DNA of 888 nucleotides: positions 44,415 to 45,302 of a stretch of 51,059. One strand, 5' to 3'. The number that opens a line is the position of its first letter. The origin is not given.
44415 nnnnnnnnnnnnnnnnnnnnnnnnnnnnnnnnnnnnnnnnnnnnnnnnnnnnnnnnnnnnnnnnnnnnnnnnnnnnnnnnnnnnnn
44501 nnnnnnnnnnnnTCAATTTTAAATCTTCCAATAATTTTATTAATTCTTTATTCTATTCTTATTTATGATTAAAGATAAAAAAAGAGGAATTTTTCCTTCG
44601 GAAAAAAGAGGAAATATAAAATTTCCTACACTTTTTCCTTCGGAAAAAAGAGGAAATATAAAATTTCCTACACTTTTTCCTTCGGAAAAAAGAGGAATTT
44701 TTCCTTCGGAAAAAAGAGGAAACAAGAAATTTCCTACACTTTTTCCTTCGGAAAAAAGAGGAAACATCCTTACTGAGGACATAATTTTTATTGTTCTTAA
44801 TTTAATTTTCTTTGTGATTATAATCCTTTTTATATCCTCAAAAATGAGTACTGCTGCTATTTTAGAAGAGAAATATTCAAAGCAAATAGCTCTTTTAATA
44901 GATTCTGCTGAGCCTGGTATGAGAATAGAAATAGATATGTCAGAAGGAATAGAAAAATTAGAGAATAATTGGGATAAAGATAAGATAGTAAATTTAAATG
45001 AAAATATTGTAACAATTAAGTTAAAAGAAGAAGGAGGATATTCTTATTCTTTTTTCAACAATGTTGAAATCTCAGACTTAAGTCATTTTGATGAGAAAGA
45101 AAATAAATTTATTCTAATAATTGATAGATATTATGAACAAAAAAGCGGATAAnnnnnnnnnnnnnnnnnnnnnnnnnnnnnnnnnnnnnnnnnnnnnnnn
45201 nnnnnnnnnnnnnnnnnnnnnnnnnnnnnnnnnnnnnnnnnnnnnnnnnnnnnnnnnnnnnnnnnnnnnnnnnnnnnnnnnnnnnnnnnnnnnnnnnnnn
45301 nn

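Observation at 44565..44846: In-frame array of hairpin-forming 24/42-nt tandem repeats creates a ~66-aa repetitive leader (six K-R-G motifs) on a pilin-like protein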

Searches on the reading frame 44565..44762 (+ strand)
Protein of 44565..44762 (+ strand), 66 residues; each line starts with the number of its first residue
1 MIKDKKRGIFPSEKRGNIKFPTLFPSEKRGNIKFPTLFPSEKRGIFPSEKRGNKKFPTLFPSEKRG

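Call 69: find_homologous_proteins(query=window:44565-44762:+, max_evalue=1)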
Query seq(66 aa) (66 aa): 1 proteins with E <= 1 among 1084 candidates.
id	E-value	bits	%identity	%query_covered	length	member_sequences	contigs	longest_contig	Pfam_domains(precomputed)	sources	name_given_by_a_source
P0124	3.7e-2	32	58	58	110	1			-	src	-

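Call 71: find_encoding_contigs(protein=P0124, flank=3000, max_places=3)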
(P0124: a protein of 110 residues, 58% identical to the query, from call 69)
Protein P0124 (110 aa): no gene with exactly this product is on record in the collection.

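Call 74: search_protein_families(library=pfam, max_evalue=0.01, proteins=[P0124])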
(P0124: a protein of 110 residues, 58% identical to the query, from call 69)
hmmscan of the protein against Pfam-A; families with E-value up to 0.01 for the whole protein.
P0124 (110 aa): 1 family
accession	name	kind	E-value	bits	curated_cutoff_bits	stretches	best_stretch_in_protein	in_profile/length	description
PF13292.11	DXP_synthase_N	-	0.0077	16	21.2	1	48-97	18-66/274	1-deoxy-D-xylulose-5-phosphate synthase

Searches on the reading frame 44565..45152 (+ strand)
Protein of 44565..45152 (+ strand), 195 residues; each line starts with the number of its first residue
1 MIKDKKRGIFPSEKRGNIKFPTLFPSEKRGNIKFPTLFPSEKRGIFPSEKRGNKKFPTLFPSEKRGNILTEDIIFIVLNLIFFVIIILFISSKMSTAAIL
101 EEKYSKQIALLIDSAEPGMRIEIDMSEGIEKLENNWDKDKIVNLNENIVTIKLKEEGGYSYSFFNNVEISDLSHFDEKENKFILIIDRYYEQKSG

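Call 11: search_protein_families(library=pfam, max_evalue=0.1, proteins=[window:44565-45152:+])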
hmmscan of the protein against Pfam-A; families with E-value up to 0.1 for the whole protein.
window:44565-45152:+ (195 aa): 3 families
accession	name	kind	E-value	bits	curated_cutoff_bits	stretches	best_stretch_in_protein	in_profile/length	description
PF13800.11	Sigma_reg_N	-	0.017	15.8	26.3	1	64-122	8-64/91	Sigma factor regulator N-terminal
PF05568.16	ASFV_J13L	-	0.041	14.1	23.6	1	62-105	25-68/189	African swine fever virus J13L protein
PF03348.21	Serinc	-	0.071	12.5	24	1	73-165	285-371/434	Serine incorporator (Serinc)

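Call 12: search_protein_families(library=ncbifam, max_evalue=0.1, proteins=[window:44565-45152:+])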
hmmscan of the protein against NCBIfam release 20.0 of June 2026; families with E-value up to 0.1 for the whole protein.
window:44565-45152:+ (195 aa): 0 families

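Call 13: find_homologous_proteins(query=window:44565-45152:+, max_evalue=0.01)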
Query window:44565-45152:+ (195 aa): 634 proteins with E <= 0.01 among 4157 candidates; the best 120 are listed.
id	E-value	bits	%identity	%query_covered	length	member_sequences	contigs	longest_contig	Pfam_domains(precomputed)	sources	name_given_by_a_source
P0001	3.4e-120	416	100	100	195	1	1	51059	-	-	-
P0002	1.1e-103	363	92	100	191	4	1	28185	-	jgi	-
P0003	1.2e-45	173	71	66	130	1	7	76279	-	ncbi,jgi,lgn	jgi:hypothetical protein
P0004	4.3e-44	168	64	65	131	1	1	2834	-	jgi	jgi:hypothetical protein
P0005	1.1e-38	151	58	65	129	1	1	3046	-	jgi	jgi:hypothetical protein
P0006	2.4e-38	149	58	65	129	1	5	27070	-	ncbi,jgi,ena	-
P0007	4.0e-38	149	62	61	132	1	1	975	-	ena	-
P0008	2.9e-37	146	54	65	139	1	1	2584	-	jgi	jgi:hypothetical protein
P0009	3.6e-37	146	58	62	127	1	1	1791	-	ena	-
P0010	7.2e-37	145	55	64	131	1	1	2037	-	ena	-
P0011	1.0e-36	144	63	64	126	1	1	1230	-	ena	-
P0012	1.2e-36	144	59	67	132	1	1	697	-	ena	-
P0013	1.5e-36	144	63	55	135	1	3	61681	-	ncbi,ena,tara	tara:strand:- start:1800 stop:2207 length:408 start_codon:yes stop_codon:yes gene_type:complete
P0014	1.5e-36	144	61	64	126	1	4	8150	-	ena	-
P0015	1.6e-36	144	65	55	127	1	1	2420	-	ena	-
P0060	8.2e-34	135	53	65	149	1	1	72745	-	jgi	jgi:hypothetical protein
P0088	3.8e-33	133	50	76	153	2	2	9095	-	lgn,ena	-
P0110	7.8e-33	132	60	59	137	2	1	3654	-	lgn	-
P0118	1.1e-32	131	56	64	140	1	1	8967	-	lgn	-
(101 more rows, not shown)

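Call 15: find_encoding_contigs(protein=P0002, flank=10000, max_places=4)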
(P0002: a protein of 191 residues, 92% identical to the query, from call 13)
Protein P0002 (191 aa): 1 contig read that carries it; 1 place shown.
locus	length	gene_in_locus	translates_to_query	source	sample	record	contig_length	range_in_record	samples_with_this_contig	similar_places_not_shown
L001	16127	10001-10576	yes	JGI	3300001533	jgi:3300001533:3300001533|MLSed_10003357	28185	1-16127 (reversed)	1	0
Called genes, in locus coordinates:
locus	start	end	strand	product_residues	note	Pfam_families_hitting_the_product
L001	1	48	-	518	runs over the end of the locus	PF00270:DEAD, PF04851:ResIII, PF21210:RNA_helicase_helical, PF00271:Helicase_C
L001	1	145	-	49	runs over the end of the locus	-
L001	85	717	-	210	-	PF02163:Peptidase_M50 (faint)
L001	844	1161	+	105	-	PF05239:PRC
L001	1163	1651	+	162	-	-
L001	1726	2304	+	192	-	-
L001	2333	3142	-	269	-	-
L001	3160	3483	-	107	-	-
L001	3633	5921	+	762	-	PF00437:T2SSE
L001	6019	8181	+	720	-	-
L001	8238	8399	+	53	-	-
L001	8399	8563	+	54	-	-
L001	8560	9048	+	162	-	-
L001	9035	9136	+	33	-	-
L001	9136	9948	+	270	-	-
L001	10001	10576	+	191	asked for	-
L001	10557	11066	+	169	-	-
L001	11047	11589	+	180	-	-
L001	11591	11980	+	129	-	-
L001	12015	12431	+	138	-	-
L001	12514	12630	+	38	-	-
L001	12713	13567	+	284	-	PF01478:Peptidase_A24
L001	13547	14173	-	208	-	PF11969:DcpS_C (weak), PF01230:HIT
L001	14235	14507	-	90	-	PF00736:EF1_GNE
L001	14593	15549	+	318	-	PF09999:DUF2240 (faint), PF01336:tRNA_anti-codon (faint), PF08646:Rep_fac-A_C (weak)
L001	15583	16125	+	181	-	?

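Call 16: find_encoding_contigs(protein=P0003, flank=10000, max_places=3)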
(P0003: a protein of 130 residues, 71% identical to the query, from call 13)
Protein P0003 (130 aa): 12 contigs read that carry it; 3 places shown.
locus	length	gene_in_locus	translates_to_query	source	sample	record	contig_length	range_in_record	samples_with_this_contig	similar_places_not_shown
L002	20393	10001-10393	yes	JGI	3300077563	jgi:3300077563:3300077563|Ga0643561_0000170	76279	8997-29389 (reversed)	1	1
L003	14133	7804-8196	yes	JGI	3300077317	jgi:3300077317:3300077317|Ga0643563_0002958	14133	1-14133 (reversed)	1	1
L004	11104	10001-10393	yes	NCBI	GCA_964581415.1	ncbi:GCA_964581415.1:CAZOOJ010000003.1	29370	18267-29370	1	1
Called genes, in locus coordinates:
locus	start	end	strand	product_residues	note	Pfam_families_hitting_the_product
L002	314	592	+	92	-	PF05239:PRC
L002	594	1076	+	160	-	-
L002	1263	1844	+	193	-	-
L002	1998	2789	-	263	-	-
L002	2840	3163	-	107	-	-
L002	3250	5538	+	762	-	PF00437:T2SSE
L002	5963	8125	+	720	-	-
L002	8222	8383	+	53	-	-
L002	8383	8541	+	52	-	-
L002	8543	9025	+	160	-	-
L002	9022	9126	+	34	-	-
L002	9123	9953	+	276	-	-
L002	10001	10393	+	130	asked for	-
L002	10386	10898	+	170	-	-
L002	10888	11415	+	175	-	-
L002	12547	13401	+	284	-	PF01478:Peptidase_A24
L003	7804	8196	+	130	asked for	-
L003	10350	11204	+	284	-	PF01478:Peptidase_A24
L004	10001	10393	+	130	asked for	-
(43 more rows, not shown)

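Call 21: find_encoding_contigs(protein=P0088, flank=3000, max_places=1)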
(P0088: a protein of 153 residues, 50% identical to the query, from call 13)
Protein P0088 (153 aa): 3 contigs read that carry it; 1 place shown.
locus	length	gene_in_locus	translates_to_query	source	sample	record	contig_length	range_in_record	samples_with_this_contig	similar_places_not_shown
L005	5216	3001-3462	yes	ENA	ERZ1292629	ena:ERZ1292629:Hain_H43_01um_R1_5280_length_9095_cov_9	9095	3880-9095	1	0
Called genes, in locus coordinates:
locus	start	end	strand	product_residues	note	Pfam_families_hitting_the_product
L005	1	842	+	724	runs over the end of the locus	-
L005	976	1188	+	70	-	-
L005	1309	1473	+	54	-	-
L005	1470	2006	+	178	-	-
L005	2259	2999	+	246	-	-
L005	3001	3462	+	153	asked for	-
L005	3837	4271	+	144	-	-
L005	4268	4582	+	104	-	-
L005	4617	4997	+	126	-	-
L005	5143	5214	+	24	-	?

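Call 22: find_encoding_contigs(protein=P0060, flank=3000, max_places=1)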
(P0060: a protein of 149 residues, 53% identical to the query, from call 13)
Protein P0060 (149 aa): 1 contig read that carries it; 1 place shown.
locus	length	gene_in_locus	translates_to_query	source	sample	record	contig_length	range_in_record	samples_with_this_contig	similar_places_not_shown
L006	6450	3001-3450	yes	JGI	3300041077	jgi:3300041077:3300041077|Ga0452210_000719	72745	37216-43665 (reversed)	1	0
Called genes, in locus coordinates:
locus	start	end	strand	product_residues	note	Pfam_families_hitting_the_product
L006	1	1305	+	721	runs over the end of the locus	-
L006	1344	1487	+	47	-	-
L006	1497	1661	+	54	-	-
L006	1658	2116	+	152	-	-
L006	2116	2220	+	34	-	-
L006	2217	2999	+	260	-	-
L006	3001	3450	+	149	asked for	-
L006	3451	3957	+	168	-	-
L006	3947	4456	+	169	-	-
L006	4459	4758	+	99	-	-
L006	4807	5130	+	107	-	-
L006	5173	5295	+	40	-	-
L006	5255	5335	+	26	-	-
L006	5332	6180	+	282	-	PF01478:Peptidase_A24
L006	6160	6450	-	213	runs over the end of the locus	PF11969:DcpS_C (weak), PF01230:HIT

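Call 23: find_encoding_contigs(protein=P0110, flank=3000, max_places=1)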
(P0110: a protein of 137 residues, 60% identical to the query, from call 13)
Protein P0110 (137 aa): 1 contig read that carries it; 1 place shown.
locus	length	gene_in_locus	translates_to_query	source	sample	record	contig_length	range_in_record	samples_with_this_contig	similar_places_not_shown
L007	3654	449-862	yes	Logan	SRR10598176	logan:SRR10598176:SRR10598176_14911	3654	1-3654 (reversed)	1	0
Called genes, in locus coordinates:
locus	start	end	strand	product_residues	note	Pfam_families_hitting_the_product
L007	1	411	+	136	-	?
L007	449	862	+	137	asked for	-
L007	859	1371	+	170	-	-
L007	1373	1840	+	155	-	-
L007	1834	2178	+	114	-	-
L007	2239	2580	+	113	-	-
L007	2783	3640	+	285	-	PF01478:Peptidase_A24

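Call 24: find_encoding_contigs(protein=P0118, flank=3000, max_places=1)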
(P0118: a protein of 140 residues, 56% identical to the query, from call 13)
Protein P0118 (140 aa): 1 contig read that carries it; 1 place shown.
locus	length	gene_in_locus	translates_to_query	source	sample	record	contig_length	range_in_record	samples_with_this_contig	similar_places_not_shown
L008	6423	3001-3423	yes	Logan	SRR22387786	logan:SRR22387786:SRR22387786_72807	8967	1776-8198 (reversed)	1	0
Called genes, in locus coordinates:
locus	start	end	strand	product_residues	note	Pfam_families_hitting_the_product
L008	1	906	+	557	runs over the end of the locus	?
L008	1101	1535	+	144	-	-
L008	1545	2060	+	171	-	-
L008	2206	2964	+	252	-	-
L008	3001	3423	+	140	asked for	-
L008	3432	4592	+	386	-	PF01510:Amidase_2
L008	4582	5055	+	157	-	-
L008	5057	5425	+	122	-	-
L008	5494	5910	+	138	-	-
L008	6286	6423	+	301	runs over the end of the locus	PF01478:Peptidase_A24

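Call 30: find_related_loci(query=A1, collection=genome_contigs, flank=1500)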
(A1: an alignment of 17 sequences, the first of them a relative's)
Query A1 (195 aa) in genome_contigs; peptide patterns used: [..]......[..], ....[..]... (x = any residue, [..] = any of these).
454 stretches matched a pattern; 119 encode a relative of the query (tblastn E <= 1e-3); the best 80 are kept; 80 distinct loci.
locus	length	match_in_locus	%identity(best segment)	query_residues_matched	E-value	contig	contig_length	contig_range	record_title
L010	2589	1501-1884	71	64-194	5e-53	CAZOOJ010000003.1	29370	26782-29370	MAG TPA_asm: Candidatus Woesearchaeota archaeon isolate SRP067234_co1_346 genome assembly, contig: k99_774040, whole gen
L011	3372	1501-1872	56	64-189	7e-43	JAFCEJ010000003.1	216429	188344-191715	Candidatus Pacearchaeota archaeon isolate Meg22_1214_Bin_100 Meg22_1214_Bin_100_scaffold_202, whole genome shotgun seque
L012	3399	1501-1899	54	56-188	3e-40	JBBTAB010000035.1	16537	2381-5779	MAG: Nanoarchaeota archaeon isolate H43-bin082_1 H43_bin082_1_000000000035, whole genome shotgun sequence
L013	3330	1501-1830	59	57-169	1e-39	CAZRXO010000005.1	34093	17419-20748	MAG TPA_asm: Candidatus Woesearchaeota archaeon isolate SRP178699_co3_436 genome assembly, contig: NODE_280_length_34093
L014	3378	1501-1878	53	58-184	3e-39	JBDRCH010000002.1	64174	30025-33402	MAG: archaeon isolate MEGAHIT-group-1.171 k141_6229490, whole genome shotgun sequence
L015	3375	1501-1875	52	64-189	1e-37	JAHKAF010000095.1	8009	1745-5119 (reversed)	MAG: Nanoarchaeota archaeon isolate Undefined_mixed_planktonic.mb.23 Undefined_mixed_pl.mb.23_k141_1235237, whole genome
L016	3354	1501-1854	54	63-179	8e-38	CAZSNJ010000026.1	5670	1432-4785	MAG TPA_asm: Candidatus Woesearchaeota archaeon isolate SRP260945_co4_228 genome assembly, contig: NODE_8969_length_5670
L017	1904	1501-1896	48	56-188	7e-38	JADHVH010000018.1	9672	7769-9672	MAG: Candidatus Pacearchaeota archaeon isolate BS150m-G67 BS-150m-C6577, whole genome shotgun sequence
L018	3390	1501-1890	51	57-186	2e-37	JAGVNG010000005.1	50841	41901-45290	MAG: Nanoarchaeota archaeon isolate DeMMO3_40 c_000000074595, whole genome shotgun sequence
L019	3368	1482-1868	52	64-189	2e-37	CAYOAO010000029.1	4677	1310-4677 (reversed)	MAG TPA_asm: Candidatus Woesearchaeota archaeon isolate binchicken_co116_364 genome assembly, contig: NODE_23624_length_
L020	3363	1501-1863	54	64-184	6e-37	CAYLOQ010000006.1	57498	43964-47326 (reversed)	MAG TPA_asm: Candidatus Woesearchaeota archaeon isolate binchicken_co85_6 genome assembly, contig: NODE_315_length_57498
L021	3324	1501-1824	57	64-170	1e-36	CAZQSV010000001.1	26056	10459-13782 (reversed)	MAG TPA_asm: Candidatus Woesearchaeota archaeon isolate binchicken_co100_255 genome assembly, contig: NODE_2805_length_2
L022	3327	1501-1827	59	64-168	8e-37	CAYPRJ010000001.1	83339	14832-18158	MAG TPA_asm: Candidatus Woesearchaeota archaeon isolate SRP141376_co1_231 genome assembly, contig: NODE_740_length_83339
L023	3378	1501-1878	53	64-189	1e-36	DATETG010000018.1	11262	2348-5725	MAG TPA_asm: Candidatus Nanoarchaeia archaeon isolate SMAG_U8309 k141_285482, whole genome shotgun sequence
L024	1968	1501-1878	53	64-189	2e-36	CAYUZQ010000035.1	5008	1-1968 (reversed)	MAG TPA_asm: Candidatus Woesearchaeota archaeon isolate binchicken_co211_35 genome assembly, contig: NODE_14235_length_5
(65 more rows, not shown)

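Call 35: list_cluster_members(proteins=[P0002, P0001])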
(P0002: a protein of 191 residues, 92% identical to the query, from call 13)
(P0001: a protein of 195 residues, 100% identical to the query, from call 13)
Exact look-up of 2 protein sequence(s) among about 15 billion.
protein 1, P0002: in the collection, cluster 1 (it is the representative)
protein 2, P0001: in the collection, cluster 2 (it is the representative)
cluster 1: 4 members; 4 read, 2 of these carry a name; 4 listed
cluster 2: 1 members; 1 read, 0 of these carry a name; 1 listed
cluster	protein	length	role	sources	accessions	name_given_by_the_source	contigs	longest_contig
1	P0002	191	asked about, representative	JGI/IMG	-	-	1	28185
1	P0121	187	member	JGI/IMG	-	hypothetical protein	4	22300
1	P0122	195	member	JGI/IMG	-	hypothetical protein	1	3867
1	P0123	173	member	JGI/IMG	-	-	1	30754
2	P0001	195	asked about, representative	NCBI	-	-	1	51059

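Call 38: find_encoding_contigs(protein=P0121, flank=3000, max_places=4)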
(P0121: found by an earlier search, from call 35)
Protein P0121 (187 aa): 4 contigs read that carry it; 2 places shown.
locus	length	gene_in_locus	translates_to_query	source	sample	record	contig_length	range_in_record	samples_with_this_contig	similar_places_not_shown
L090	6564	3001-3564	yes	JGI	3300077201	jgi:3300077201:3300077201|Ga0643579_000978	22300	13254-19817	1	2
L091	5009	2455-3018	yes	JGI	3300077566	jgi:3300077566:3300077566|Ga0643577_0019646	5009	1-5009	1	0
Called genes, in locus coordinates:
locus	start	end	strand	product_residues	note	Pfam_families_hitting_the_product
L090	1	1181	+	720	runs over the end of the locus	-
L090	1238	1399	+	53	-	-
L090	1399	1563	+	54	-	-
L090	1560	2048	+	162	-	-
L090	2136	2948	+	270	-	-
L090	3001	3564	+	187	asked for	-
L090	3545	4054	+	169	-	-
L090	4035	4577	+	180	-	-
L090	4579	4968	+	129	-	-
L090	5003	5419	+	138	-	-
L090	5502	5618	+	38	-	-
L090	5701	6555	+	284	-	PF01478:Peptidase_A24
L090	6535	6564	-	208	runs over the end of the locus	PF11969:DcpS_C (weak), PF01230:HIT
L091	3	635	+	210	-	?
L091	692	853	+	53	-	-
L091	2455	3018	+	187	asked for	-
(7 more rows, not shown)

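Call 39: find_encoding_contigs(protein=P0122, flank=3000, max_places=2)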
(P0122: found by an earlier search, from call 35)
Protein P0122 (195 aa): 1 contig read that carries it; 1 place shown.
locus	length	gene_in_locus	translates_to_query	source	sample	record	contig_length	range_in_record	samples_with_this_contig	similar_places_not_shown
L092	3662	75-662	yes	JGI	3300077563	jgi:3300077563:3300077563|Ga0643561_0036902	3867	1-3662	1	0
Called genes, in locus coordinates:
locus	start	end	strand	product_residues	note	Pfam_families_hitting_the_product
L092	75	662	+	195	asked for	-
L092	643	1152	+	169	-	-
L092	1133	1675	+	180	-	-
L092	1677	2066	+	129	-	-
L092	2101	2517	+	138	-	-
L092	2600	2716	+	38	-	-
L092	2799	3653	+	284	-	PF01478:Peptidase_A24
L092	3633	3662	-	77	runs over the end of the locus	?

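Call 40: find_encoding_contigs(protein=P0123, flank=3000, max_places=2)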
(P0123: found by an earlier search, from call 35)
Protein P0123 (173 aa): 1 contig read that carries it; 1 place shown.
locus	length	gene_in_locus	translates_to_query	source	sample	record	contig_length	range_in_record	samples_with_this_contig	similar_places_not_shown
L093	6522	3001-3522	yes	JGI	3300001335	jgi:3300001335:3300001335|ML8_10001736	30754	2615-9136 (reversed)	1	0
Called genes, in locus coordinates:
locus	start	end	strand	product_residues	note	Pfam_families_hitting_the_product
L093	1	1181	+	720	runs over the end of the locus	-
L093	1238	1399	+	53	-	-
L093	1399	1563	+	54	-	-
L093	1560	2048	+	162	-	-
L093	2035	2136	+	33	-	-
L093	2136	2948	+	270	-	-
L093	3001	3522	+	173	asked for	-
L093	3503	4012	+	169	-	-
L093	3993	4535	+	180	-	-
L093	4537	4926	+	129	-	-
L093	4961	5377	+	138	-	-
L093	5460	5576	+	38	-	-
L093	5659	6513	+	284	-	PF01478:Peptidase_A24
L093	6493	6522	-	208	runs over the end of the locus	PF11969:DcpS_C (weak), PF01230:HIT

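Call 56: find_encoding_contigs(protein=P0001, flank=500, max_places=3)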
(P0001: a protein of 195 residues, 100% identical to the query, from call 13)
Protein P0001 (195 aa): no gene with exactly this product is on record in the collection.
